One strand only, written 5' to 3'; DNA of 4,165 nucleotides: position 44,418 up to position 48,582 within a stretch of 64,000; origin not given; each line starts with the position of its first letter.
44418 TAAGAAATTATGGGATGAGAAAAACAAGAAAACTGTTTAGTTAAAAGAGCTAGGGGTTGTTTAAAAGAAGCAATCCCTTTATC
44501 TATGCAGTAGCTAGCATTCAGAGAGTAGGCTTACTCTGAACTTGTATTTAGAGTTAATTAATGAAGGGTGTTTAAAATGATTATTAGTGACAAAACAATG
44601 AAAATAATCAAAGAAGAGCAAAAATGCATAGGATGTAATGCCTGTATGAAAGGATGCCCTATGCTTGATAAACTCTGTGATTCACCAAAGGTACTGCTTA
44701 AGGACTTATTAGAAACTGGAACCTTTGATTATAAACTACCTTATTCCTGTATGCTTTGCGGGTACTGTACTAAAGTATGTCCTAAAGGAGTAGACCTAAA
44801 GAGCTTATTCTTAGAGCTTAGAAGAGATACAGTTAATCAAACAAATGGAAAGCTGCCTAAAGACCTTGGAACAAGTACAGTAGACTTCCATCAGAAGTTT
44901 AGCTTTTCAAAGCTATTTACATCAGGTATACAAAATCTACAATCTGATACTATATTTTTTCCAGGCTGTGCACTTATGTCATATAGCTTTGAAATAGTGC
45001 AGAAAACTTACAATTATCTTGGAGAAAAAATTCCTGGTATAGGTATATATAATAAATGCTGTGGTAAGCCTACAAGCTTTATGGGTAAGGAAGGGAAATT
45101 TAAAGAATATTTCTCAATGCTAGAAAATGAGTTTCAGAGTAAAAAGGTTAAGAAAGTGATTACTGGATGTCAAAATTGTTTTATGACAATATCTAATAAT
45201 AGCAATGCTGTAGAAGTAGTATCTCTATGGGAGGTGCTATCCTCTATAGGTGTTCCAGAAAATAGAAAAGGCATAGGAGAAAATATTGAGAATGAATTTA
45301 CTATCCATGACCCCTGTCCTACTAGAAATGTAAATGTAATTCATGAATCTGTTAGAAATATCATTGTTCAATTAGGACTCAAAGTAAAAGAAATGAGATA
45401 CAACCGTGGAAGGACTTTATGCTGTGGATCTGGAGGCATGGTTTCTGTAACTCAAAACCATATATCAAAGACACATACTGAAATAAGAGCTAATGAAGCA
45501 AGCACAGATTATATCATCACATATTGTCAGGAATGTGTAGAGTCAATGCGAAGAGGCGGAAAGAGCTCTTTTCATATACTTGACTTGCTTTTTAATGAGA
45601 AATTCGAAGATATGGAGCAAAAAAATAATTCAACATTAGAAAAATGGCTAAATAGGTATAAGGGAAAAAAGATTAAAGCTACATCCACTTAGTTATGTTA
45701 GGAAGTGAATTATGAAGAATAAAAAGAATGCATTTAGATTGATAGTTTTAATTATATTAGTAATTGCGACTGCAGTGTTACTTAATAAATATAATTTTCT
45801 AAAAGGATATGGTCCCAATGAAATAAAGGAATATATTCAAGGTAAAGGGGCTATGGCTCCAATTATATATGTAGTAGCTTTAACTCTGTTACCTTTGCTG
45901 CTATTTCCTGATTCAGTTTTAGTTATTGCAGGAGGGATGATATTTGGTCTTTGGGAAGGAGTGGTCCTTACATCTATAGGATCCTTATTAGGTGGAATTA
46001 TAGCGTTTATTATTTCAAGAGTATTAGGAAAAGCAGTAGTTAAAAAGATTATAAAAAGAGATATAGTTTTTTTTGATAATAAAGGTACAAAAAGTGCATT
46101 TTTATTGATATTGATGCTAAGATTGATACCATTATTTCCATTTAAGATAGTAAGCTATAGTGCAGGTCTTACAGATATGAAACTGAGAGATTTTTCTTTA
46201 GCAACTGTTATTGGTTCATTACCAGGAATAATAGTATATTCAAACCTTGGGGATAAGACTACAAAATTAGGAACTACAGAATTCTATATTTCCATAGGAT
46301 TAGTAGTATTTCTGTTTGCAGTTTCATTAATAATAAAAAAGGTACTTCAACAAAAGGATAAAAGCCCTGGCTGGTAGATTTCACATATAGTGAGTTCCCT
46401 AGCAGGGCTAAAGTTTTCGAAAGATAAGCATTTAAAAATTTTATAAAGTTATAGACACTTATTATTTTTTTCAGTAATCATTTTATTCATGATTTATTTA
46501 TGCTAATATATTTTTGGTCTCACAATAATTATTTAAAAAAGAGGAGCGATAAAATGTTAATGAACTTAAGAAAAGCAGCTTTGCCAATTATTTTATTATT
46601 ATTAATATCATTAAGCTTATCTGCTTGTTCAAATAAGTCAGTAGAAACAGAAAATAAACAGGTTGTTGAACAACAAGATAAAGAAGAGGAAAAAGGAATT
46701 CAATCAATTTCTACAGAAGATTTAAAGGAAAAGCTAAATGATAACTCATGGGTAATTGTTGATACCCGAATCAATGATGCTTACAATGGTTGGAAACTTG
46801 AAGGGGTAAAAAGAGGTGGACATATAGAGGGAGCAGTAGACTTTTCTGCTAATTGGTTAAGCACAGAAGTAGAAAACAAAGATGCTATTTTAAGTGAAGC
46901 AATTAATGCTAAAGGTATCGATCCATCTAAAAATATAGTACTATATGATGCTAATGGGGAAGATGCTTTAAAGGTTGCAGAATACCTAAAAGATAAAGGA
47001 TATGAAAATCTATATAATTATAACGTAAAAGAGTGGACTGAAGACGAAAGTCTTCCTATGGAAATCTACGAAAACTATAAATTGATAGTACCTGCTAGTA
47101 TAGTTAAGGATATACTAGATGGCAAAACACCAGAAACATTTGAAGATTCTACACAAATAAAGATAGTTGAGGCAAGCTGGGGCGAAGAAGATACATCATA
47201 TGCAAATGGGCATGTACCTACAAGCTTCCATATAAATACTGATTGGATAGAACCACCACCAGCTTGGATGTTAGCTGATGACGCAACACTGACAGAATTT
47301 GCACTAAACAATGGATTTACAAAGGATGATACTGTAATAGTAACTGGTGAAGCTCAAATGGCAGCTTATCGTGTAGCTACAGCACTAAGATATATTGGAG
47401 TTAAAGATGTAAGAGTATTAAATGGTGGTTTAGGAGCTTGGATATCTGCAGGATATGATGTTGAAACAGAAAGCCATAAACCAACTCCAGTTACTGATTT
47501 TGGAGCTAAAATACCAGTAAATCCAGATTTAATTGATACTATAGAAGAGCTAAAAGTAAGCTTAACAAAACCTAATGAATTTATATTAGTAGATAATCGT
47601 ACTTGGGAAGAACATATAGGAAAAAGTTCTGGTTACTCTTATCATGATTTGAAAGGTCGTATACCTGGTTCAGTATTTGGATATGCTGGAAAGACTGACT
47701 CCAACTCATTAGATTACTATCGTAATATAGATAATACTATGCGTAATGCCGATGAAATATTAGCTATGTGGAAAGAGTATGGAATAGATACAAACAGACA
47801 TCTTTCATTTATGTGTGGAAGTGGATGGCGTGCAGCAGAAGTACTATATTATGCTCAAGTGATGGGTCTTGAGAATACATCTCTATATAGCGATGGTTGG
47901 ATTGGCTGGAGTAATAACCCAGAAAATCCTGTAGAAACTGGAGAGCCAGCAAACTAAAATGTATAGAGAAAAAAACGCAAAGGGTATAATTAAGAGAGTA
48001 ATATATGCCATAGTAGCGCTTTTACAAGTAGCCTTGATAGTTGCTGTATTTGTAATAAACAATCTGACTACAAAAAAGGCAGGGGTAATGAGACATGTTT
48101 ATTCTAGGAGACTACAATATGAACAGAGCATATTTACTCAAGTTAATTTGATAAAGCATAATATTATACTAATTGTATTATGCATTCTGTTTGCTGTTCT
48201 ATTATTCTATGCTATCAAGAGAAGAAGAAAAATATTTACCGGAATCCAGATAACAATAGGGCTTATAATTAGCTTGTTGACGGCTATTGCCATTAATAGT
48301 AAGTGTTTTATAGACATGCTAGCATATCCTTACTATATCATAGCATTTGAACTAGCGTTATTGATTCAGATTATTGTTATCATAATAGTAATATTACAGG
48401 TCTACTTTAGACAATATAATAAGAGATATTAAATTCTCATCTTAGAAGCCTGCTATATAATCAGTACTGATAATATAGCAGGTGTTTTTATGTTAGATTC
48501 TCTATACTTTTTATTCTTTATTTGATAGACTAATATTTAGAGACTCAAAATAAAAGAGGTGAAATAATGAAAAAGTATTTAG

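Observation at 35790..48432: Thirteen-gene ABC importer / glycosyltransferase / rhodanese / TVP38 / CCG-FeS cluster resembling an expanded ydjXYZ-ynjABCDE system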

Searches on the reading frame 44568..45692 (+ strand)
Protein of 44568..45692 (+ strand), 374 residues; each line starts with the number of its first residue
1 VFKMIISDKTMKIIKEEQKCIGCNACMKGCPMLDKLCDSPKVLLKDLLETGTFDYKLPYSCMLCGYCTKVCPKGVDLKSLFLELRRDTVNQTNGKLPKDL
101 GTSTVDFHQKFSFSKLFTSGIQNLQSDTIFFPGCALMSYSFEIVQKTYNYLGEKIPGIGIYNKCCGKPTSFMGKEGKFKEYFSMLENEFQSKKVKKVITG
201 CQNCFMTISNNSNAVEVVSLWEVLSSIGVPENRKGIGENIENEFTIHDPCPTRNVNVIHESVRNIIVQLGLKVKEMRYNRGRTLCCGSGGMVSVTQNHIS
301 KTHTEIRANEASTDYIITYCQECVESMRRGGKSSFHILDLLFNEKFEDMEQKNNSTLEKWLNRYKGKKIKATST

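Call 5: search_protein_families(library=pfam, proteins=[window:44568-45692:+], max_evalue=0.01)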
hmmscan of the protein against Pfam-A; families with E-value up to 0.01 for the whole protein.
window:44568-45692:+ (374 aa): 13 families
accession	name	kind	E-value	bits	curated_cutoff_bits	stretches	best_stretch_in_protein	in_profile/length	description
PF02754.22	CCG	-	2.6e-17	63.1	20.6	2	130-208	3-84/85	Cysteine-rich domain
PF13237.11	Fer4_10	-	1.7e-07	31.5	25.5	1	12-72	1-53/53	4Fe-4S dicluster domain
PF13187.11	Fer4_9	-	1.9e-07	31.4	27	2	12-32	24-49/52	4Fe-4S dicluster domain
PF13534.11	Fer4_17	-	5e-07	30.6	22.2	1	19-76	1-61/61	4Fe-4S dicluster domain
PF13183.11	Fer4_8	-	1.4e-06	29.2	27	1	18-75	3-68/68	4Fe-4S dicluster domain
PF12838.12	Fer4_7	-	4.4e-06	27.5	27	1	19-75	1-52/52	4Fe-4S dicluster domain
PF12797.12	Fer4_2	-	7.1e-06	26.1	24.5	2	13-31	3-21/22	4Fe-4S binding domain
PF13484.11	Fer4_16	-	5.2e-05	24.4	30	0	61-74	2-15/66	4Fe-4S double cluster binding domain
PF00037.32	Fer4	-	0.00014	22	21.1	2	60-74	7-21/24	4Fe-4S binding domain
PF12837.12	Fer4_6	-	0.00046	20.5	25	1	17-32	6-21/24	4Fe-4S binding domain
PF14697.11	Fer4_21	-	0.00059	20.4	35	1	8-34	29-55/59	4Fe-4S dicluster domain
PF13746.11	Fer4_18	-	0.00063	20.4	27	0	60-79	60-79/114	4Fe-4S dicluster domain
PF12800.12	Fer4_4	-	0.0079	16.9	24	1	18-32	2-16/17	4Fe-4S binding domain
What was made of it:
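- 44568..45692 (+): Cytoplasmic HdrD-like Fe-S protein with 2x[4Fe-4S] and 2 CCG domains. It equals the C-terminal half of NF045663 'diclust_near_Sec'. PF02754 x2 plus Fer4 families (call 5).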

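Call 7: search_protein_families(library=ncbifam, proteins=[window:44568-45692:+], max_evalue=0.001)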
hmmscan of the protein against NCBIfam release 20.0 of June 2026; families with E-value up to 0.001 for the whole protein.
window:44568-45692:+ (374 aa): 25 families
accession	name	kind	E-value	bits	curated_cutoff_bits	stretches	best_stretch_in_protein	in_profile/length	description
NF045663.1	diclust_near_Sec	equivalog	6.3e-76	256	530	1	12-366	298-657/759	pyridine nucleotide-disulfide oxidoreductase/dicluster-binding protein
NF004898.0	PRK06259.1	equivalog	1.3e-21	76.9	385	1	8-326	124-462/488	fumarate reductase (CoM/CoB) subunit TfrB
NF045670.1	quin_L_LdhH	equivalog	1.5e-18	66.5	800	2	121-331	462-689/706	L-lactate dehydrogenase (quinone) large subunit LdhH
NF008434.0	PRK11274.1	equivalog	9.5e-12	44.5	333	1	232-334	293-395/409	glycolate oxidase subunit GlcF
TIGR00273.1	TIGR00273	equivalog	2.3e-10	40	444.8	1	15-95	290-377/432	LutB/LldF family L-lactate oxidation iron-sulfur protein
NF008369.0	PRK11168.1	equivalog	6.5e-08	31.9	278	1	123-341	164-395/401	anaerobic glycerol-3-phosphate dehydrogenase subunit C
NF045724.1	ferredox_TmcB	equivalog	6.8e-08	31.5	735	1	231-322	302-399/430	electron transfer complex ferredoxin TmcB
NF045711.1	sulf_resp_HmcF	equivalog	9.3e-07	28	750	1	239-328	332-426/457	sulfate respiration complex iron-sulfur protein HmcF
NF009053.0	PRK12387.1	subfamily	6.2e-06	26.1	204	1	15-74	35-88/180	formate hydrogenlyase complex iron-sulfur subunit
NF040763.1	FeFe_hydrog_A6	exception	1.9e-05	23.3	765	1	7-74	134-203/571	NADH-dependent [FeFe] hydrogenase, group A6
NF045796.1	DsrK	equivalog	2.8e-05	22.9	400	1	209-296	291-378/453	sulfate reduction electron transfer complex DsrMKJOP subunit DsrK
TIGR01971.1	NuoI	subfamily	3.7e-05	23.3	113.05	1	12-74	36-96/121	NADH-quinone oxidoreductase, chain I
TIGR01945.1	rnfC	subfamily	5e-05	22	245.95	1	9-77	355-420/435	RnfABCDGE type electron transport complex subunit C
NF042909.1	FMH_DH_FwdF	exception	7.6e-05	22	375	1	12-74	9-70/336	tungsten-dependent formylmethanofuran dehydrogenase subunit FwdF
TIGR02512.1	FeFe_hydrog_A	subfamily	9.9e-05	21.4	405.95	1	14-74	3-65/375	[FeFe] hydrogenase, group A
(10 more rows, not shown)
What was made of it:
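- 44568..45692 (+): NF045663 positions 298-657, 256 bits, below the cutoff of 530 (call 7).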

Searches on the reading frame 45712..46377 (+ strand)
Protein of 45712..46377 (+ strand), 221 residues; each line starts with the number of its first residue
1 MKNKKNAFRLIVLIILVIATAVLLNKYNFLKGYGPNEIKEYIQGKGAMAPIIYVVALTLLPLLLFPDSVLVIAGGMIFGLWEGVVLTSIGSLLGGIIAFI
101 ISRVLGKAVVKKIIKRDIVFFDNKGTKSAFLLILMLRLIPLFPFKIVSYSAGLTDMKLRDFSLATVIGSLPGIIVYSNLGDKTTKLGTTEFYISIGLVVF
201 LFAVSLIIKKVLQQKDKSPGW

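Call 5: search_protein_families(library=pfam, proteins=[window:45712-46377:+], max_evalue=0.01)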
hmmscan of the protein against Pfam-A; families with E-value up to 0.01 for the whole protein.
window:45712-46377:+ (221 aa): 1 family
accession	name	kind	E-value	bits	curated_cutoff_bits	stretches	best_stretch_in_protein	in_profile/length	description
PF09335.16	VTT_dom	-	5.1e-29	101.7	33.9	1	65-181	1-122/123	VTT domain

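Call 7: search_protein_families(library=ncbifam, proteins=[window:45712-46377:+], max_evalue=0.001)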
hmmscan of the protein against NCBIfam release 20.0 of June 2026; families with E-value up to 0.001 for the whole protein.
window:45712-46377:+ (221 aa): 1 family
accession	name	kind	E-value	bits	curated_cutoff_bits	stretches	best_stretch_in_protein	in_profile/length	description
NF052604.1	UndecprPTUtpABac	equivalog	4.1e-05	23.7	250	1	79-215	48-195/198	undecaprenyl phosphate transporter UptA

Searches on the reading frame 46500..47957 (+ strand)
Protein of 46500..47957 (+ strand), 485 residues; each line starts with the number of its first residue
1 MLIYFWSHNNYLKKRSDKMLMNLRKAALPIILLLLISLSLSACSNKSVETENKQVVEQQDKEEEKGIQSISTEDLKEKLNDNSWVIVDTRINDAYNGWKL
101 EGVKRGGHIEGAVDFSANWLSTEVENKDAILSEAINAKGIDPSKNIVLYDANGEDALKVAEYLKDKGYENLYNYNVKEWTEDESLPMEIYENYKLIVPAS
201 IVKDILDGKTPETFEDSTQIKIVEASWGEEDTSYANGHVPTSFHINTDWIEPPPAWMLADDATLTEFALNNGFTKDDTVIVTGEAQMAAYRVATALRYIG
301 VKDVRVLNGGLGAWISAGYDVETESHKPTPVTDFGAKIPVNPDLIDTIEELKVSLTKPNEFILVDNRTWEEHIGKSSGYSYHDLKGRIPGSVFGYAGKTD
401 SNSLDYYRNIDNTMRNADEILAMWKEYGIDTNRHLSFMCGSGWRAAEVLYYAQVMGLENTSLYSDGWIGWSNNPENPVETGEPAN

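Call 5: search_protein_families(library=pfam, proteins=[window:46500-47957:+], max_evalue=0.01)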
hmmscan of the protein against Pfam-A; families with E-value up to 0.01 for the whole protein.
window:46500-47957:+ (485 aa): 1 family
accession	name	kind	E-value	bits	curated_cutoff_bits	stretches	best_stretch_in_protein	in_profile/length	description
PF00581.25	Rhodanese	-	7e-37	126.4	22.2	3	71-175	1-93/102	Rhodanese-like domain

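Call 7: search_protein_families(library=ncbifam, proteins=[window:46500-47957:+], max_evalue=0.001)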
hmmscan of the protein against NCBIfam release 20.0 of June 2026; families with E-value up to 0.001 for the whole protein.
window:46500-47957:+ (485 aa): 8 families
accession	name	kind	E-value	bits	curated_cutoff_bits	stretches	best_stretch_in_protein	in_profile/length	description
NF008557.0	PRK11493.1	equivalog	2.4e-20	72.8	250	1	232-480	40-279/281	3-mercaptopyruvate sulfurtransferase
NF006444.0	PRK08762.1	equivalog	2.3e-09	36.4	449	1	58-188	5-115/387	molybdopterin-synthase adenylyltransferase MoeB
NF041203.1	rhodanese_LYCAU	equivalog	3.9e-09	36.2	115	0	62-179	15-116/126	rhodanese-related (seleno)protein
NF045521.1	rhoda_near_glyco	subfamily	1.5e-07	31.3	145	0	54-181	4-110/144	rhodanese homology domain-containing protein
NF045694.1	seleno_TsoB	exception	9.1e-07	27.3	805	1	30-190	6-159/572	rhodanese/DsbD fusion-like selenoprotein TsoB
NF040901.1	SeO3_TeO2_ExtH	equivalog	5.5e-06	25.6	200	1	228-325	75-185/430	selenite/tellurite reduction operon rhodanese-like protein ExtH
NF001195.0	PRK00162.1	equivalog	0.00033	20.9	102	0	69-173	6-88/108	thiosulfate sulfurtransferase GlpE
NF008096.1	PRK10838.1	equivalog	0.00038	20.3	186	1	31-117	15-97/189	bifunctional murein DD-endopeptidase/murein LD-carboxypeptidase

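Call 22: search_solved_structures(query=window:46500-47957:+, max_evalue=0.001, show_alignments=1)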
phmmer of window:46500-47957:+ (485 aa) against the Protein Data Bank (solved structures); distinct sequences matched with E-value up to 0.001: 30.
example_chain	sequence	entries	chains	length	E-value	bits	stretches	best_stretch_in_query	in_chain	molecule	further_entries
6kvw_A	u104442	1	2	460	3.5e-76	260.1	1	69-483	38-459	Sulfurtransferase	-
6kvy_A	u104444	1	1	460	7.4e-76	259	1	69-483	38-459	Sulfurtransferase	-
6ktv_A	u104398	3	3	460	7.8e-76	259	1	69-483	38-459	Sulfurtransferase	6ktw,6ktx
6kvz_A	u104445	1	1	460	1.9e-75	257.7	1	69-483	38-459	Sulfurtransferase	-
6h98_A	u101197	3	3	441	2e-75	257.6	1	66-483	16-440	Sulfurtransferase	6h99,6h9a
6kw0_A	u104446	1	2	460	2e-75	257.6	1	69-483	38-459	Sulfurtransferase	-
6ku1_A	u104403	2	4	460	1.1e-74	255.1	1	69-483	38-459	Sulfurtransferase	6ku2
6ktz_A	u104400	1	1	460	3e-74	253.7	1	69-483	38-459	Sulfurtransferase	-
3ipo_A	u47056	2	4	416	3.1e-69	237.2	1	78-482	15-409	Putative thiosulfate sulfurtransferase ynjE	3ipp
2wlr_A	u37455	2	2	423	3.3e-69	237.1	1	78-482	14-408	PUTATIVE THIOSULFATE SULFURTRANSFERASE YNJE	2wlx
1boh_A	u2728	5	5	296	1.3e-14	57.1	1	220-473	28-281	RHODANESE | CARBOXYMETHYLATED RHODANESE | SULFUR-SUBSTITUTED RHODANESE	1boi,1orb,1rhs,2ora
8q5z_A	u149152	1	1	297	1.3e-14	57.1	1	220-473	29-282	Thiosulfate sulfurtransferase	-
1dp2_A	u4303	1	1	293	1.4e-14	57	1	220-473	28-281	RHODANESE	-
1rhd_A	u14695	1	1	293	1.7e-14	56.7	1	220-473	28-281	RHODANESE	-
8agf_A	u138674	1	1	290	3.7e-13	52.3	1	220-480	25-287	Thiosulfate sulfurtransferase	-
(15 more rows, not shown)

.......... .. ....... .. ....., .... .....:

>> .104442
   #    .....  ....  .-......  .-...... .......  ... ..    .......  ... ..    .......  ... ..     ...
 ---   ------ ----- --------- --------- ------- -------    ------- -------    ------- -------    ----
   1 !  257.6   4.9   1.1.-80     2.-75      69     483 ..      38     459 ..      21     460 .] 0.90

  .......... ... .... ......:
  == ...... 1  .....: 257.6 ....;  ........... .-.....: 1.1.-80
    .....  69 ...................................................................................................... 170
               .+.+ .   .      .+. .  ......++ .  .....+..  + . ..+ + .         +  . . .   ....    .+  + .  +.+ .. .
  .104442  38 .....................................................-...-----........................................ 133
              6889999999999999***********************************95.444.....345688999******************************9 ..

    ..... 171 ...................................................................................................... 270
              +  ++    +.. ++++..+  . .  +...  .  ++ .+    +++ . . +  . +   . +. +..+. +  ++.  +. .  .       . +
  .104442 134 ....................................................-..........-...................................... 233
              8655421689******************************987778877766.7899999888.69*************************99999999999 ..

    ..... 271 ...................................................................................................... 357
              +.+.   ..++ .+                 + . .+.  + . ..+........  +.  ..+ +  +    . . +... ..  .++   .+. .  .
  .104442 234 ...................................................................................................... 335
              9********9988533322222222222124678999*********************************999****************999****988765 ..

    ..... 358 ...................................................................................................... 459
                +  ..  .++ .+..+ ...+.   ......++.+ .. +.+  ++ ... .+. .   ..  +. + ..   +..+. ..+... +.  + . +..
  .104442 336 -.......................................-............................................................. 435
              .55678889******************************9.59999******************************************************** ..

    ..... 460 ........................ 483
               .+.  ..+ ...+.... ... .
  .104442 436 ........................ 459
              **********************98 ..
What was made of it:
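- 46500..47957 (+): Rhd2: a YnjE/EanB-family three-domain rhodanese lipoprotein. The likely start is at 46554 or 46560. PDB hits: EanB at 3.5e-76 and YnjE at 3e-69 (call 22).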

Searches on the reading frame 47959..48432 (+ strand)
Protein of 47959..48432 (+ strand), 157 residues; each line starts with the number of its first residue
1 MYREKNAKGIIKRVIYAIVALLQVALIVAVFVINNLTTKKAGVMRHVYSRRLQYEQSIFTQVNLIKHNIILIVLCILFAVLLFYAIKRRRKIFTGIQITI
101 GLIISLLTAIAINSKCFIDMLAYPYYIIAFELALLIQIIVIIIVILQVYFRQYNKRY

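Call 5: search_protein_families(library=pfam, proteins=[window:47959-48432:+], max_evalue=0.01)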
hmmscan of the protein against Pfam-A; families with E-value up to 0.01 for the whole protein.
window:47959-48432:+ (157 aa): 0 families

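Call 7: search_protein_families(library=ncbifam, proteins=[window:47959-48432:+], max_evalue=0.001)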
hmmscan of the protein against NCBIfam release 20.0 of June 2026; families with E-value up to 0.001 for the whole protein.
window:47959-48432:+ (157 aa): 0 families
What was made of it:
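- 47959..48432 (+): Small 4-TM protein with no family assignment. No Pfam or NCBIfam hit (calls 5, 7).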
